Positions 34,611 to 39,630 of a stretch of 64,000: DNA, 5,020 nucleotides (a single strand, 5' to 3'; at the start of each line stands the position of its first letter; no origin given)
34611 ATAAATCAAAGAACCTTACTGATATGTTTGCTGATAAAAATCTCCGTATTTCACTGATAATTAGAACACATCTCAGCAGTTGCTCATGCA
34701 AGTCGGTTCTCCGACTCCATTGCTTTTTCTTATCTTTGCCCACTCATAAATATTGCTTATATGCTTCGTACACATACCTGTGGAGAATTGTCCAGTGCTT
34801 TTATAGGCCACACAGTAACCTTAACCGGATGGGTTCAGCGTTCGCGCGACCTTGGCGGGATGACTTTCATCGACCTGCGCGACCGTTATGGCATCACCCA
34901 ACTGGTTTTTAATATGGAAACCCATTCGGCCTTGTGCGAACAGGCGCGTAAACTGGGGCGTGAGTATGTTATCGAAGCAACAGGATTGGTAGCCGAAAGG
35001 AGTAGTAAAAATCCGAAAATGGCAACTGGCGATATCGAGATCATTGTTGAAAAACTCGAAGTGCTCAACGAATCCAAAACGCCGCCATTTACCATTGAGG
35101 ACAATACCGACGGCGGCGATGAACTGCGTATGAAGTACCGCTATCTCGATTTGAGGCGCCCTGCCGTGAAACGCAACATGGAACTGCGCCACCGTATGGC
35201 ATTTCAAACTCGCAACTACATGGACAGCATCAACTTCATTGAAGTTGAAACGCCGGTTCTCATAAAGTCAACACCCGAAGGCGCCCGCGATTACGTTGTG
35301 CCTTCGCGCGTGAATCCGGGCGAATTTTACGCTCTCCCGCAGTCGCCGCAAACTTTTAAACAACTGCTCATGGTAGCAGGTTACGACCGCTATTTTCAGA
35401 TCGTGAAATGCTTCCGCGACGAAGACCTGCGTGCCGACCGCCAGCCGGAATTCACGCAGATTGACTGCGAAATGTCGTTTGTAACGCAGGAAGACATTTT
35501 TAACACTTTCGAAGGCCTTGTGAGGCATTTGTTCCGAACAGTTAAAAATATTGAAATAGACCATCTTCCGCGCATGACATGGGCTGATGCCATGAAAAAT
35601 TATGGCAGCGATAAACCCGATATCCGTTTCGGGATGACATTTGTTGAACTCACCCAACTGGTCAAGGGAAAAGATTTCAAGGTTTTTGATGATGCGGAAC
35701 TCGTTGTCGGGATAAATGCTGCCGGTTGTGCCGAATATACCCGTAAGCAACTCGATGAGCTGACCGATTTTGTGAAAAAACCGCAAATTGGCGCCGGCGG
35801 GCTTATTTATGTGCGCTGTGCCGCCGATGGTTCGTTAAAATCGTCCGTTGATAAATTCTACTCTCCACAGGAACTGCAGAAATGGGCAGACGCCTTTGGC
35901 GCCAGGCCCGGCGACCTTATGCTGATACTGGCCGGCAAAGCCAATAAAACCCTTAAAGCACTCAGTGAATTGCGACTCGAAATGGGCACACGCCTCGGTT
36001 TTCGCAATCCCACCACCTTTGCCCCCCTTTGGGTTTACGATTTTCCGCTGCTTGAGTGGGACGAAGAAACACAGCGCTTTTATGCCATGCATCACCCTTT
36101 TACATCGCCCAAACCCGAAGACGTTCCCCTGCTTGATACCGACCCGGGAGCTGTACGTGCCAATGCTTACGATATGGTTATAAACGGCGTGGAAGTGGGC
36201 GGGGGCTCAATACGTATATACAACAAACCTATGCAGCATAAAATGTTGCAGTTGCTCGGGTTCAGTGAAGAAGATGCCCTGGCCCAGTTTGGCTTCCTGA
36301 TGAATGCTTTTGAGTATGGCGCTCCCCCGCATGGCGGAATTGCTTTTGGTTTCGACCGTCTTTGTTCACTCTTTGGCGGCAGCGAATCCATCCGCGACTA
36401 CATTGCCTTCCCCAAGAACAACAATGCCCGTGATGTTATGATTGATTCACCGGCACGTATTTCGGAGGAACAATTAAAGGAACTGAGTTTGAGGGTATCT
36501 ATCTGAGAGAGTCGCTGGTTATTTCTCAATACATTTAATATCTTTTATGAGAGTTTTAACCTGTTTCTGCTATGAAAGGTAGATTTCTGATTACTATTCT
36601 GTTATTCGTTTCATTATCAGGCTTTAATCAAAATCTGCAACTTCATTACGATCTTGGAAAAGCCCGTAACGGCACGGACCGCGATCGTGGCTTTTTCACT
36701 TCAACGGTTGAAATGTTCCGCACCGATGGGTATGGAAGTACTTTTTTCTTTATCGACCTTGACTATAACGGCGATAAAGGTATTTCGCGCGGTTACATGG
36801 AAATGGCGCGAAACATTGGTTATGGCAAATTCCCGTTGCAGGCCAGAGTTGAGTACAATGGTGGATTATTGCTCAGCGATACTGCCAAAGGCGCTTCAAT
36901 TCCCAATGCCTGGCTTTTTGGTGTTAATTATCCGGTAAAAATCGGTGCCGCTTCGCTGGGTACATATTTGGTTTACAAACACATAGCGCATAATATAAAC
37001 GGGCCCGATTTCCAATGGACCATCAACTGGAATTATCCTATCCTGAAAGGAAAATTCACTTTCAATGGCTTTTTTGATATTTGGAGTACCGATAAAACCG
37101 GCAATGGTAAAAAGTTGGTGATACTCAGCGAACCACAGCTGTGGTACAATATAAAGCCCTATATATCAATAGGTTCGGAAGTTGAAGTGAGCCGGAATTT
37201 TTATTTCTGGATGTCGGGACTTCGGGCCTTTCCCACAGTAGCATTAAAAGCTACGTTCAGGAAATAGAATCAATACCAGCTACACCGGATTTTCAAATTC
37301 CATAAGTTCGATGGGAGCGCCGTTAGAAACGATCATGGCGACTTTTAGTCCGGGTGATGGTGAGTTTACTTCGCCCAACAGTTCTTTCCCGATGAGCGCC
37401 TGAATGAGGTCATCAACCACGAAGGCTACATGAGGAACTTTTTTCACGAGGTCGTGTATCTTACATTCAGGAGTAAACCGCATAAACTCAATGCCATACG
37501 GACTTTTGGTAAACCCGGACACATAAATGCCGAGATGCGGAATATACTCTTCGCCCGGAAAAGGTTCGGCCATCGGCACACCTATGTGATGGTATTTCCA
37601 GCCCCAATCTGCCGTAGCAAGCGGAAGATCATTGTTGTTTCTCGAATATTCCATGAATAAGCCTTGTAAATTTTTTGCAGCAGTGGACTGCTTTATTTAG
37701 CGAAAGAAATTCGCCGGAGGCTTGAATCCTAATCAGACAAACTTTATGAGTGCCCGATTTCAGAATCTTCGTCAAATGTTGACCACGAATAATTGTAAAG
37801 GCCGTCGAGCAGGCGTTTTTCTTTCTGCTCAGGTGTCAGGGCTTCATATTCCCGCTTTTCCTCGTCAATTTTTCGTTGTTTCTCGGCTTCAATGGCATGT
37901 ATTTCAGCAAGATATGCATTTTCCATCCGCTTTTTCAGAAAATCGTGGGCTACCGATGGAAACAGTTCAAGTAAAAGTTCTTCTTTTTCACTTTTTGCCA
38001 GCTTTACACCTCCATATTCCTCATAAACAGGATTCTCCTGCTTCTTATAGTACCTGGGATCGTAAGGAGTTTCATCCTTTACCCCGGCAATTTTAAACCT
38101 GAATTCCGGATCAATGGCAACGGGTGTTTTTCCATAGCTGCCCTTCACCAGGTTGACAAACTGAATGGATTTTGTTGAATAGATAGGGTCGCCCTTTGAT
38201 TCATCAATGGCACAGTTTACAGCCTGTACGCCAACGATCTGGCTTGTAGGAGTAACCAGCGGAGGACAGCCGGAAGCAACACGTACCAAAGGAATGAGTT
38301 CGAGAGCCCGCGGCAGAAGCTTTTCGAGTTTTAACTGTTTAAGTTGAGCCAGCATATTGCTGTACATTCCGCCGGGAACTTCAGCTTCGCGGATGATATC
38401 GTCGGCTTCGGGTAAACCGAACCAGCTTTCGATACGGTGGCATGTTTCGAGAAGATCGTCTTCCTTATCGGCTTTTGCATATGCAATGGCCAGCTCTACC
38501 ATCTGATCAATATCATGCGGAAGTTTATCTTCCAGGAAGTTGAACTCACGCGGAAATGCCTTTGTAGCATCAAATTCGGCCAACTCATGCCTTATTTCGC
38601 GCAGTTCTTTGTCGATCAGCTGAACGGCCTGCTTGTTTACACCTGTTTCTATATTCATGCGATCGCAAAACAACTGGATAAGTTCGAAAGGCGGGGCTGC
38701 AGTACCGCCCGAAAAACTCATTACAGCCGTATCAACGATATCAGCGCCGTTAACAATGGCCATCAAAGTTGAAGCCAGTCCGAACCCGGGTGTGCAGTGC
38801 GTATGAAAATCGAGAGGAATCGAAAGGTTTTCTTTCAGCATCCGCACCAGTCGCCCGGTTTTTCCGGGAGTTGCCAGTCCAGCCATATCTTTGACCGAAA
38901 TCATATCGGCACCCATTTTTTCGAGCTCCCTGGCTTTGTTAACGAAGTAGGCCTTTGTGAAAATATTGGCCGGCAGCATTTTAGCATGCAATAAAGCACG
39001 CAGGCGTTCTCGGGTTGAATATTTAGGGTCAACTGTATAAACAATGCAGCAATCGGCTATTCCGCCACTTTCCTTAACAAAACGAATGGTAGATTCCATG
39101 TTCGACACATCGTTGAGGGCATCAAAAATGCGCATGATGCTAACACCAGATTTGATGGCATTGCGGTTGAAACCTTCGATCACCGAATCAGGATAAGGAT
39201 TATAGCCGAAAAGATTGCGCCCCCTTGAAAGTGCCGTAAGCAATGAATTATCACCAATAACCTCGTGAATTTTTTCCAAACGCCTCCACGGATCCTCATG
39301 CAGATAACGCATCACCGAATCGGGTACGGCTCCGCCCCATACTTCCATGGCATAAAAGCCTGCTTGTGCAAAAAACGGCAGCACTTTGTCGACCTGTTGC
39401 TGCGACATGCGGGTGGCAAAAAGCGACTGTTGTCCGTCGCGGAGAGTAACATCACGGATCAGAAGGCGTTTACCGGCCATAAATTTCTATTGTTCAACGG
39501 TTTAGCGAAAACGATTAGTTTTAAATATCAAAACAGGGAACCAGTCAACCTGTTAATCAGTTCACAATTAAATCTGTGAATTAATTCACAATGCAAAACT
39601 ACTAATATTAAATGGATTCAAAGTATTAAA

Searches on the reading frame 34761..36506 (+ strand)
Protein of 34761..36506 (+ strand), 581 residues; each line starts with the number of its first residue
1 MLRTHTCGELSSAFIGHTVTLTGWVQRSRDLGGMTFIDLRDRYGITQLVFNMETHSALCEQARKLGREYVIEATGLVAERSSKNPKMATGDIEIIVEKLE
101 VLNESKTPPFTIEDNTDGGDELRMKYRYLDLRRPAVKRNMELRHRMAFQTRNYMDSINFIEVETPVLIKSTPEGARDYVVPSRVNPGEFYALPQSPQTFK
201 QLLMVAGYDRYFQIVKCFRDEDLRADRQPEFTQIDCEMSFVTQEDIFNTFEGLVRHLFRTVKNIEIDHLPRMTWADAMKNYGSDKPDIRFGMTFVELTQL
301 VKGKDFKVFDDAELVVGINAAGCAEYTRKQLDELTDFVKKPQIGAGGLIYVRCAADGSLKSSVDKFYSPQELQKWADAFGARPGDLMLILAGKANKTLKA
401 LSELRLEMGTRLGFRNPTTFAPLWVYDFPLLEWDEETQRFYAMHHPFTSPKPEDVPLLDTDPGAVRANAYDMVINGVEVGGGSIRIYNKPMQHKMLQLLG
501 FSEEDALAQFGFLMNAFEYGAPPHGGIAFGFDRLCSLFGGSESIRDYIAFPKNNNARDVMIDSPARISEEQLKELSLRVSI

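Call 37: search_protein_families(library=pfam, proteins=[window:34761-36506:+], max_evalue=0.0001)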
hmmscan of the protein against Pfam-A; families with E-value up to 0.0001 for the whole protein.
window:34761-36506:+ (581 aa): 3 families
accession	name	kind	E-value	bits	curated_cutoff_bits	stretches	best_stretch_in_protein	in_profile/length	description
PF00152.25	tRNA-synt_2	-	7.2e-117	390.3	25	1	121-553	3-307/308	tRNA synthetases class II (D, K and N)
PF01336.31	tRNA_anti-codon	-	9.3e-15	54.8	27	1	19-102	1-75/75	OB-fold nucleic acid binding domain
PF02938.19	GAD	-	6.2e-13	49.2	23.4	1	313-401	9-95/95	GAD domain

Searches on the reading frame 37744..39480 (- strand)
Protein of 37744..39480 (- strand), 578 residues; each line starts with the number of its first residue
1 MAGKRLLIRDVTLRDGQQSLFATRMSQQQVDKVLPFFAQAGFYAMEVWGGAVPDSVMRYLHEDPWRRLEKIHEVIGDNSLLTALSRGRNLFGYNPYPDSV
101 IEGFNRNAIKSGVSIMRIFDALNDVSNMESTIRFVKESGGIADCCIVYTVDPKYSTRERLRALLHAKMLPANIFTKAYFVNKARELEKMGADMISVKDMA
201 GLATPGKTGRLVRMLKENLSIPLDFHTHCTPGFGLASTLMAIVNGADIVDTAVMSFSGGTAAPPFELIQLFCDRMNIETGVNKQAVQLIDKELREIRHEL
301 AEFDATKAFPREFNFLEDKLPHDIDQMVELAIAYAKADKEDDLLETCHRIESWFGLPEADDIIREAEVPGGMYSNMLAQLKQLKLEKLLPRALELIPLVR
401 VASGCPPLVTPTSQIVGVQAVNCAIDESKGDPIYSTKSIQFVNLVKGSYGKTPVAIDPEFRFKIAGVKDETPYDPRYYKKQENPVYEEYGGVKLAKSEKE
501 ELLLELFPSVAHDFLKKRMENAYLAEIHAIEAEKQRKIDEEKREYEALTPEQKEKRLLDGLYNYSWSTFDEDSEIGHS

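Call 37: search_protein_families(library=pfam, proteins=[window:37744-39480:-], max_evalue=0.0001)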
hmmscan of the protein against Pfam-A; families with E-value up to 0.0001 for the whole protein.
window:37744-39480:- (578 aa): 2 families
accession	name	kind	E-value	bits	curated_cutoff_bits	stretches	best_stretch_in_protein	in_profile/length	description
PF02436.23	PYC_OADA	-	4.4e-28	98.8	27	1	365-531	3-177/201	Conserved carboxylase domain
PF00682.25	HMGL-like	-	2.4e-18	66.9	29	1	179-285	144-252/260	HMGL-like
